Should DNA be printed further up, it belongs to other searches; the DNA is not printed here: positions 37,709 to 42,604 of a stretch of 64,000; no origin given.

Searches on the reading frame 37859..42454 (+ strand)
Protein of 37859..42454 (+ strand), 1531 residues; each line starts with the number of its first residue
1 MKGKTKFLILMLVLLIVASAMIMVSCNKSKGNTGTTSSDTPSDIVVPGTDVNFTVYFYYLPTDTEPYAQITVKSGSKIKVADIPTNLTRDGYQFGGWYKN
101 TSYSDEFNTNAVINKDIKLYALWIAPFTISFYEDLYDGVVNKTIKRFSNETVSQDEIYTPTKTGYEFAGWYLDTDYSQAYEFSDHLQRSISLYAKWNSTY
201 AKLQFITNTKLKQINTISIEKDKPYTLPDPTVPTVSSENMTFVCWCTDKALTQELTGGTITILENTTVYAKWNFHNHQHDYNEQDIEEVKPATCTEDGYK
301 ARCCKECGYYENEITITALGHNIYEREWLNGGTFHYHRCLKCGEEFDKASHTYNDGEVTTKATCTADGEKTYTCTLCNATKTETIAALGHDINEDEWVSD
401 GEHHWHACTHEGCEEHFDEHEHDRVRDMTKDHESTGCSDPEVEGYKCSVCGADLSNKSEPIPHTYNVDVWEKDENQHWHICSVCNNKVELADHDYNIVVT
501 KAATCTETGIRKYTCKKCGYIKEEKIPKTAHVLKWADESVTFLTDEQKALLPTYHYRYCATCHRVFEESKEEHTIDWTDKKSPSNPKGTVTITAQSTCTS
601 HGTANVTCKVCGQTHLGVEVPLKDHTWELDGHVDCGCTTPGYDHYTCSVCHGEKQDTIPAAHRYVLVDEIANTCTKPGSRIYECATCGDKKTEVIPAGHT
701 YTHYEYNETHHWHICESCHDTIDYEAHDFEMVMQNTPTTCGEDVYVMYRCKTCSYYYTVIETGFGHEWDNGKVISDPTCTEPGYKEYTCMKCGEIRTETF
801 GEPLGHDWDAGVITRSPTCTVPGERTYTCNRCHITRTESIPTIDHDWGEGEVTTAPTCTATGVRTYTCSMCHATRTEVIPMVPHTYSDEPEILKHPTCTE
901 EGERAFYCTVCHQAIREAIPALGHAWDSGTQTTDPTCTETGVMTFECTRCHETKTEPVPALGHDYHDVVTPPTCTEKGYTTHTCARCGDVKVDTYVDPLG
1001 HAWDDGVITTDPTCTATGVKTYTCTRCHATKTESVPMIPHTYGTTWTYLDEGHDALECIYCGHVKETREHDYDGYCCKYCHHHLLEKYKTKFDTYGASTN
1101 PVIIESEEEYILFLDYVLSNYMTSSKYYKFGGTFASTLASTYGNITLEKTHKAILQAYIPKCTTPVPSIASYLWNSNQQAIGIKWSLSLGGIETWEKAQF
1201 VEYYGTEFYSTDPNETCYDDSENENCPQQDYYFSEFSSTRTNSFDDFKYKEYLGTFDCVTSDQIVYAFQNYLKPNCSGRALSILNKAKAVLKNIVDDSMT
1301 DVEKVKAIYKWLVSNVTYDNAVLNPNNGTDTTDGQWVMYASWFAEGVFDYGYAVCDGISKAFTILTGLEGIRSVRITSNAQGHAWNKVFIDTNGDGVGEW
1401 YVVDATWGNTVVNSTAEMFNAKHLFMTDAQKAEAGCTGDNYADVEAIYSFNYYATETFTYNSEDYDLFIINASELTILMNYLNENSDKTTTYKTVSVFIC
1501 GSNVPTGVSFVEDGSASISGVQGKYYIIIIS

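Call 99: search_protein_families(library=pfam, proteins=[window:37859-42454:+], max_evalue=0.0001)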
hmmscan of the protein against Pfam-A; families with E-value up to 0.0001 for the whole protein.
window:37859-42454:+ (1531 aa): 2 families
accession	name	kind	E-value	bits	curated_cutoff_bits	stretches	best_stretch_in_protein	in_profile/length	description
PF09479.16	Flg_new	-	9.1e-28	96.6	27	3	127-195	1-65/65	Listeria-Bacteroides repeat domain (List_Bact_rpt)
PF01841.26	Transglut_core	-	1.3e-07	32.2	23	1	1289-1405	2-108/108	Transglutaminase-like superfamily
